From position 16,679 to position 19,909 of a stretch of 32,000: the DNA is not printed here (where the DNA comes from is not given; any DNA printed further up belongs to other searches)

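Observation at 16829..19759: Bacterial Dna2-like Fe-S nuclease-helicase fusion (Cas4-type nuclease + Upf1/Dna2 SF1B helicase), possibly Nhi-like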

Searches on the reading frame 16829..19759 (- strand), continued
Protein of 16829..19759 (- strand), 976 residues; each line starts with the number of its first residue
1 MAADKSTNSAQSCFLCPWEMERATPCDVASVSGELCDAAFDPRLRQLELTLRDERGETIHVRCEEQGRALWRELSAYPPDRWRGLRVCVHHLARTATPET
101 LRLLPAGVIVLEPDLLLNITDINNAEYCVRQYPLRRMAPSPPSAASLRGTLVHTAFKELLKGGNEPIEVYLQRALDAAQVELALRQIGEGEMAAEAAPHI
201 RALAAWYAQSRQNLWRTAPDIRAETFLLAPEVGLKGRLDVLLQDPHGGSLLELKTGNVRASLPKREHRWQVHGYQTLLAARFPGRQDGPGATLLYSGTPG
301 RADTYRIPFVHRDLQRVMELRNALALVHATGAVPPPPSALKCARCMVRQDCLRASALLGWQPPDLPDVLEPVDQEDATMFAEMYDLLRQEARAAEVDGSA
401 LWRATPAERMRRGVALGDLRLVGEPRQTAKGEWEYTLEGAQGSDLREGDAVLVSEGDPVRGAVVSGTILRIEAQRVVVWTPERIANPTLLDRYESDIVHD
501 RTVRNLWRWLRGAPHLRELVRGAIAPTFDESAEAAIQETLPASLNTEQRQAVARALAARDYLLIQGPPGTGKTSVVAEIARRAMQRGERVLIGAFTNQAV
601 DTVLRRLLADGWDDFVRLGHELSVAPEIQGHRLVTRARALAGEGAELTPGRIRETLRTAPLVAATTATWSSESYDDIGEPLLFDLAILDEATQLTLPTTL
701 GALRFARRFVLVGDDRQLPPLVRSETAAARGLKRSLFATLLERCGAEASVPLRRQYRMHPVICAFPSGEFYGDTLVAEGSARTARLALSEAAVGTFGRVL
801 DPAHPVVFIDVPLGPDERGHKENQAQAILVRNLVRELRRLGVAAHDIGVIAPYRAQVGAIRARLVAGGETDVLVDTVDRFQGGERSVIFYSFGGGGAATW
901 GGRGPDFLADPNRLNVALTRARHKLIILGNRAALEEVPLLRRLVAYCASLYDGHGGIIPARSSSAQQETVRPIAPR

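Call 28: find_related_loci(query=A1, collection=genome_contigs, flank=8000)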
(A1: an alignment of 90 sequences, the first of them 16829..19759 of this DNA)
Query A1 (976 aa) in genome_contigs; peptide patterns used: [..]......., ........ (x = any residue, [..] = any of these).
600 stretches matched a pattern (row limit reached: there are more); 552 encode a relative of the query (tblastn E <= 1e-3); the best 80 are kept; 79 distinct loci.
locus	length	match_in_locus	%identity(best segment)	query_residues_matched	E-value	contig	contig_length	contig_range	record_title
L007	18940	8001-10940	91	1-973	0e+0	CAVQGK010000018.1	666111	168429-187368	MAG: uncultured Chloroflexia bacterium isolate MFD05502.bin.2.92 genome assembly, contig: contig_66840, whole genome sho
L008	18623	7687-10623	80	1-972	0e+0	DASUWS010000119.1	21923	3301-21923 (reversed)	MAG TPA_asm: Ktedonobacterales bacterium isolate SMAG_U1849 k141_356892, whole genome shotgun sequence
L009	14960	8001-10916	91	1-973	0e+0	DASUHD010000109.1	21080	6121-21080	MAG TPA_asm: Ktedonobacterales bacterium isolate SMAG_U1423 k141_320772, whole genome shotgun sequence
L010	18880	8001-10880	60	2-964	0e+0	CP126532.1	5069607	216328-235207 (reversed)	MAG: Ktedonobacterales bacterium isolate bin_006 chromosome, complete genome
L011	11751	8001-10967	58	13-961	0e+0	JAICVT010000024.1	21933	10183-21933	MAG: Ktedonobacterales bacterium isolate LS_FP_2_bin.8 k141_3299984_length_21933_cov_118.4229, whole genome shotgun sequ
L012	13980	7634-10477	60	13-957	0e+0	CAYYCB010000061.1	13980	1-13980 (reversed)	MAG TPA_asm: uncultured Ktedonobacterales bacterium isolate SRP272529_co2_235 genome assembly, contig: NODE_7690_length_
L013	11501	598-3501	60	13-961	0e+0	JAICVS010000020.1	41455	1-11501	MAG: Ktedonobacterales bacterium isolate LS_FP_2_bin.4 k141_4805091_length_41455_cov_13.5675, whole genome shotgun seque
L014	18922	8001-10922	57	12-968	0e+0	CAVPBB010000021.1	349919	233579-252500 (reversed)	MAG: uncultured Chloroflexia bacterium isolate MFD00031.bin.2.93 genome assembly, contig: contig_70611, whole genome sho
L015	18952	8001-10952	56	6-968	0e+0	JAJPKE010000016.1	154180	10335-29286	MAG: Chloroflexota bacterium isolate Centralia_MAG_65 k107_7221972, whole genome shotgun sequence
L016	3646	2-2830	59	50-961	0e+0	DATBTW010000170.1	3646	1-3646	MAG TPA_asm: Ktedonobacterales bacterium isolate SMAG_U4194 k141_694231, whole genome shotgun sequence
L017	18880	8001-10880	56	10-958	0e+0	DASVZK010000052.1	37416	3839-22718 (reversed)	MAG TPA_asm: Ktedonobacterales bacterium isolate SMAG_U2626 k141_389087, whole genome shotgun sequence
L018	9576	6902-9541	60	4-864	0e+0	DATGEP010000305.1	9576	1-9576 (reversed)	MAG TPA_asm: Ktedonobacterales bacterium isolate SMAG_U9705 k141_1100579, whole genome shotgun sequence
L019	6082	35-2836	53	10-947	0e+0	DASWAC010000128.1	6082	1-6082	MAG TPA_asm: Ktedonobacterales bacterium isolate SMAG_U2645 k141_503798, whole genome shotgun sequence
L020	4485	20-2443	57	171-965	0e+0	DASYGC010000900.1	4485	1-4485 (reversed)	MAG TPA_asm: Ktedonobacterales bacterium isolate SMAG_U4203 k141_1381287, whole genome shotgun sequence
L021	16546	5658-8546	58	13-960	0e+0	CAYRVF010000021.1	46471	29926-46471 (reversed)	MAG TPA_asm: uncultured Ktedonobacterales bacterium isolate SRP272529_co1_100 genome assembly, contig: NODE_971_length_4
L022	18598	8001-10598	49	110-950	0e+0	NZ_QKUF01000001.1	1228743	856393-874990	Thermosporothrix hazakensis strain ATCC BAA-1881 EI42DRAFT_scaffold00001.1, whole genome shotgun sequence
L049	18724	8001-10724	45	110-950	0e+0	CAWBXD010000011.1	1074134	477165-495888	MAG: uncultured Chloroflexia bacterium isolate MFD04580.bin.2.113 genome assembly, contig: contig_9414, whole genome sho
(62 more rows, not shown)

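Call 31: search_protein_families(library=pfam, proteins=[L022:6297-7460:-, L022:4538-5044:+, L022:3916-4224:+, L022:5138-5866:+, L022:10642-11709:+, L022:12912-13223:+, L022:13419-14978:+, L022:3051-3629:+, L022:11765-12682:-], max_evalue=0.001)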
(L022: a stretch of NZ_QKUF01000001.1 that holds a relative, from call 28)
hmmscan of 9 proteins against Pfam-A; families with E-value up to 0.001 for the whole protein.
L022:6297-7460:- (387 aa): 1 family
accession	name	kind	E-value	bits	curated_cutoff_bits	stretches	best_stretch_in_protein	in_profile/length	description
PF05167.17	DUF711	-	3.6e-80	270.2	25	1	6-377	10-406/413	Uncharacterised ACR (DUF711)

L022:4538-5044:+ (168 aa): 1 family
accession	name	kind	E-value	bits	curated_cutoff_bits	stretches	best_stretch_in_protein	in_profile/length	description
PF00582.32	Usp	-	1.3e-11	45.7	24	1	34-156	11-140/141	Universal stress protein family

L022:3916-4224:+ (102 aa): 1 family
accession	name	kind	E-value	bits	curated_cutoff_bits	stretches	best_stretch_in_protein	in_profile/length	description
PF02617.22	ClpS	-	3.8e-18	65.5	23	1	27-96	4-78/80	ATP-dependent Clp protease adaptor protein ClpS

L022:5138-5866:+ (242 aa): 3 families
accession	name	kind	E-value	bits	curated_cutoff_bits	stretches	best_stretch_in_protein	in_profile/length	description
PF01590.32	GAF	-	3.9e-18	66.7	22.4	1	77-214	1-133/133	GAF domain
PF13185.12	GAF_2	-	4.2e-18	66.3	28.6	1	76-215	2-136/136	GAF domain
PF13492.12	GAF_3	-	1.1e-13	52.2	27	1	77-216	1-129/129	GAF domain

L022:10642-11709:+ (355 aa): 2 families
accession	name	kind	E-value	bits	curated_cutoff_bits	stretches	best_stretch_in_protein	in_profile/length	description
PF00294.29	PfkB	-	3.6e-67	227.3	25.8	1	45-344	3-301/302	pfkB family carbohydrate kinase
PF08543.17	Phos_pyr_kin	-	6.6e-09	35.9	27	1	213-325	110-224/246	Phosphomethylpyrimidine kinase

L022:12912-13223:+ (103 aa): 1 family
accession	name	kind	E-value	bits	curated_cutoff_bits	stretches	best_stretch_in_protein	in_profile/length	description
PF01883.24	FeS_assembly_P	-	4e-18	65.9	23.5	1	6-80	1-72/73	Iron-sulfur cluster assembly protein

L022:13419-14978:+ (519 aa): 3 families
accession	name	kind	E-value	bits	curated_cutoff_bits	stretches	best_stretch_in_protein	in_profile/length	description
PF13240.11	Zn_Ribbon_1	-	5.6e-07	29.6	25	1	46-66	1-21/23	zinc-ribbon domain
PF13248.11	Zn_ribbon_3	-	1.7e-06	27.7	27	1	44-66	2-24/26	zinc-ribbon domain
PF06439.18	3keto-disac_hyd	-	2.9e-06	27.9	26.8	1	351-516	11-186/187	3-keto-disaccharide hydrolase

L022:3051-3629:+ (192 aa): 0 families

L022:11765-12682:- (305 aa): 1 family
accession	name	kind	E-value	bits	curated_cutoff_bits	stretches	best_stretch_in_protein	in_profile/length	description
PF01156.24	IU_nuc_hydro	-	6.5e-91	305.5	34.2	1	5-297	2-296/297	Inosine-uridine preferring nucleoside hydrolase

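Call 45: predict_structure(alignment_id=A1)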
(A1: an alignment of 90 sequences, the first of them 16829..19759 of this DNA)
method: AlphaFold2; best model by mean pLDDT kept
length: 976 residues; sequences in the alignment: 90
mean_pLDDT: 89.3   pTM: 0.88
mean pLDDT of the five models: 89.3, 88.6, 87.3, 86.9, 85.2
residues with pLDDT >= 90: 649; 70-90: 276; 50-70: 24; < 50: 27
segments of 3 or more residues with pLDDT < 50: 1-10, 897-900, 964-976
pLDDT, mean of each block of 10 residues (from residue 1): 34 84 85 97 95 95 92 92 94 93 95 92 92 91 92 91 86 93 94 95 92 72 86 90 77 85 83 92 78 90 91 94 94 92 93 94 89 93 95 84 86 89 87 90 84 89 89 90 91 83 94 94 95 95 94 98 92 95 97 91 94 94 89 96 92 97 94 88 95 87 96 89 89 93 93 91 95 91 93 90 96 82 93 97 96 90 92 89 86 69 71 92 96 92 96 86 51 45
secondary structure, 60 per line:
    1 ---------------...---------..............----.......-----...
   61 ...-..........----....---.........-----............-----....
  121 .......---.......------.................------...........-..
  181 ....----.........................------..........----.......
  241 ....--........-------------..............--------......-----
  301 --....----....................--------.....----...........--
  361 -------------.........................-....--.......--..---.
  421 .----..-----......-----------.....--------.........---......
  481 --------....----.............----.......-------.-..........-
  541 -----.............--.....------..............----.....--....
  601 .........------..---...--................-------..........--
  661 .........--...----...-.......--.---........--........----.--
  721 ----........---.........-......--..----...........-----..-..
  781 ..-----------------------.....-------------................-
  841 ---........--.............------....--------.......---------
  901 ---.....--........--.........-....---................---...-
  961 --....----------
elements in order (helices of 4 or more, strands of 3 or more residues): E28-41 E46-52 E58-63 H65-74 H79-82 E86-94 E100-111 H119-127 H131-137 H144-160 H167-177 H179-184 H189-213 E220-229 E234-244 E247-254 H268-281 E290-295 E303-306 H311-330 H339-343 H348-358 H374-398 H400-403 H406-412 E433-438 E450-454 E463-471 E475-480 E489-492 H497-509 H514-520 H530-539 H546-557 E561-565 H572-585 E590-594 H597-609 H626-631 H633-641 H649-658 E661-665 H666-669 E683-689 H696-703 E706-713 H725-732 H736-744 E749-751 H760-770 H779-782 E806-810 H824-839 E847-851 H854-866 E873-876 E885-891 H904-908 H911-918 E921-929 H931-934 H938-953 E957-959 H963-966

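Call 48: fold_search(model_id=the predicted structure, library=pdb)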
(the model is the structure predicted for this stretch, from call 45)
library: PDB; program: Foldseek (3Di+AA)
matches with E <= 10: 1789; with E <= 0.001: 256
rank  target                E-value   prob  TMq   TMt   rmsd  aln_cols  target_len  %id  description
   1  5ean_A                7.5e-58  1.00  0.72  0.68   7.5      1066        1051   25  Crystal structure of Dna2 in complex with a 5' overhang DNA (released 2015-11-18)
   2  5eaw_A                4.1e-57  1.00  0.71  0.66   7.7      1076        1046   25  Crystal structure of Dna2 nuclease-helicase (released 2015-11-18)
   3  5eax_A                2.9e-55  1.00  0.73  0.68   7.0      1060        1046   25  Crystal structure of Dna2 in complex with an ssDNA (released 2015-11-18)
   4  4b3g_A                2.9e-37  1.00  0.49  0.76   5.1       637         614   28  crystal structure of Ighmbp2 helicase in complex with RNA (released 2012-09-26)
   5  4b3f                  8.4e-36  1.00  0.48  0.71   7.0       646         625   26  crystal structure of Ighmbp2 helicase (released 2012-09-26)
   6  4b3g_B                2.1e-35  1.00  0.49  0.76   5.6       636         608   27  crystal structure of Ighmbp2 helicase in complex with RNA (released 2012-09-26)
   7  2xzp                  1.7e-32  1.00  0.46  0.70   5.9       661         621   23  Upf1 helicase (released 2011-03-30)
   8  2wjy                  2.0e-32  1.00  0.48  0.59   5.6       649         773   24  Crystal structure of the complex between human nonsense mediated decay factors UPF1 and UPF2 Orthorhombic form (released 2009-07-07)
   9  2xzo_A                5.7e-32  1.00  0.45  0.68   6.3       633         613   24  Upf1 helicase - RNA complex (released 2011-03-30)
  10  2gjk                  9.0e-32  1.00  0.48  0.74   5.5       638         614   23  Structural and functional insights into the human Upf1 helicase core (released 2007-01-09)
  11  2xzl_A                1.5e-31  1.00  0.46  0.58   6.6       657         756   23  Upf1-RNA complex (released 2011-03-30)
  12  8rd3_A                1.5e-31  1.00  0.45  0.67   6.8       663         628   23  Crystal structure of Saccharomyces cerevisiae Nmd4 protein bound to Upf1 helicase domain (released 2024-08-14)
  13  2wjv_A                1.5e-31  1.00  0.46  0.57   8.5       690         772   22  Crystal structure of the complex between human nonsense mediated decay factors UPF1 and UPF2 (released 2009-07-07)
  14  9qdq_A                6.4e-31  1.00  0.46  0.55  13.8       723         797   23  Cryo-EM structure of Upf1-Nmd4-Ebs1 in complex with RNA (released 2025-10-22)
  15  2gk6_A                7.4e-31  1.00  0.46  0.72   6.0       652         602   22  Structural and Functional insights into the human Upf1 helicase core (released 2007-01-09)
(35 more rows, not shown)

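Call 53: search_protein_families(library=pfam, proteins=[L049:6771-10754:+], max_evalue=0.00001)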
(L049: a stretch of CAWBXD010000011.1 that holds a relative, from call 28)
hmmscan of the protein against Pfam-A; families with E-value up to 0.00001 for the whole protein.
L049:6771-10754:+ (1327 aa): 11 families
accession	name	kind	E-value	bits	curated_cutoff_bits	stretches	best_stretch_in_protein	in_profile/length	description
PF00069.31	Pkinase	-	3.4e-46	158.2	31.7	1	19-260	1-253/263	Protein kinase domain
PF13087.12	AAA_12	-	1.3e-41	142.8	27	1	1085-1298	8-193/195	AAA domain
PF13086.12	AAA_11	-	1e-37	130.7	27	2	881-986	2-122/257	AAA domain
PF07714.23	PK_Tyr_Ser-Thr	-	1.1e-35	123.7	23.1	1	21-259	3-249/258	Protein tyrosine and serine/threonine kinase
PF13245.12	AAA_19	-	1.2e-18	68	25.1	1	885-1066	1-131/134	AAA domain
PF13604.12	AAA_30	-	1.8e-16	60.9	27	1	881-1066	2-130/191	AAA domain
PF08696.17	Dna2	-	1.8e-13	51.1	22.4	1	404-520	42-153/204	DNA replication factor Dna2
PF00580.27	UvrD-helicase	-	1.9e-08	34.7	23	1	882-954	2-68/271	UvrD/REP helicase N-terminal domain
PF04851.21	ResIII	-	7.4e-08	32.9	22.5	1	881-1037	4-134/164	Type III restriction enzyme, res subunit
PF09848.15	SLFN-g3_helicase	-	1.1e-06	28.7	24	0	899-1114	4-162/354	Schlafen group 3, DNA/RNA helicase domain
PF13191.12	AAA_16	-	2e-06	28.9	32.6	1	891-967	18-96/167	AAA ATPase domain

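Call 58: search_dna_similar(query=window:16829-19759:-, collection=plasmids, mode=protein, max_evalue=1e-10, max_rows=25)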
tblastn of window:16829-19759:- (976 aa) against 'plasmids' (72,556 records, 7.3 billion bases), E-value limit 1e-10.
Records with a match: 89; places in all: 92; records where one place covers at least 80% of the query: 1.
Best place of each record, by identity: <60% 89.
By first word of the organism name: Rhizobium 11; Piscirickettsia 10; Vibrio 5; Aminobacter 4; Halorussus 3; Halobaculum 3; Bacteroides 3; Halalkalicoccus 3; Haloterrigena 3; Natribaculum 3; and 37 more.
By predicted mobility (MOB-suite, as given by PLSDB): non-mobilizable 60; conjugative 16; mobilizable 13.
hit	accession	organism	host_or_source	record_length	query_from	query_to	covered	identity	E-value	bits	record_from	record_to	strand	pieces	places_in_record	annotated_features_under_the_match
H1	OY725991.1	Phocaeicola massiliensis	-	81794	107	944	86%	27.6%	1e-42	177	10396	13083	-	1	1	none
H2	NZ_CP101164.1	Halorarius halobius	cell culture,salt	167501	380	951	59%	30.8%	1e-46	190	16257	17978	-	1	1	AAA domain-containing protein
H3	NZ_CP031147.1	Haloplanus rubicundus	solar salt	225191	375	958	60%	29.8%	3e-36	157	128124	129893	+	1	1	AAA domain-containing protein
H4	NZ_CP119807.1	Halorussus lipolyticus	cell culture,coastal saline-alkali land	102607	459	952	51%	34.3%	3e-39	166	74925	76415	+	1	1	AAA domain-containing protein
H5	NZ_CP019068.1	Halorientalis sp. IM1011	cell culture,saltern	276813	430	934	52%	32.8%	3e-33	147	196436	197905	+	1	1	AAA domain-containing protein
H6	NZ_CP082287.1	Halobaculum roseum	cell culture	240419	445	951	52%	31.2%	2e-45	186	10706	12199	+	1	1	AAA domain-containing protein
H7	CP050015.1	Haloarcula sp. JP-L23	-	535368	430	930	51%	31.5%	4e-29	134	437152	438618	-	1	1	AAA family ATPase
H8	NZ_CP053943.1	Halorubrum salinarum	soil,single cell,solar salt farm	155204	444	951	52%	30.8%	2e-36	158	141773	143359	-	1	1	AAA domain-containing protein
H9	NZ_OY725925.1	Bacteroides finegoldii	-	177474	376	944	58%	27.5%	5e-35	153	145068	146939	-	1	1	AAA domain-containing protein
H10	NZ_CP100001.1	Halorussus vallis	cell culture,saline soil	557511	527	952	44%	36.1%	2e-32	145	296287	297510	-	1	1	AAA domain-containing protein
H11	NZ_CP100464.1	Salinigranum marinum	cell culture,Saline soil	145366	517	951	45%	34.9%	3e-39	166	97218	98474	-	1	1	AAA domain-containing protein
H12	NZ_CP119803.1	Halosegnis marinus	cell culture,coastal saline-alkali land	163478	541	966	44%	35.1%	6e-37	159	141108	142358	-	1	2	AAA domain-containing protein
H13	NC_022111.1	Prevotella sp. oral taxon 299 str. F0039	Homo sapiens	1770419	401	946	56%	27.2%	3e-29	134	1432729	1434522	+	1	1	none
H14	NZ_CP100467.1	Halomicrococcus gelatinilyticus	cell culture,sediment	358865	564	974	42%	35.7%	5e-40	169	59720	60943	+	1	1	AAA domain-containing protein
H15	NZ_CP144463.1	Halalkalicoccus sp. FCH27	cell culture,Salt lake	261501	517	951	45%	33.6%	4e-35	153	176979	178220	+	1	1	AAA domain-containing protein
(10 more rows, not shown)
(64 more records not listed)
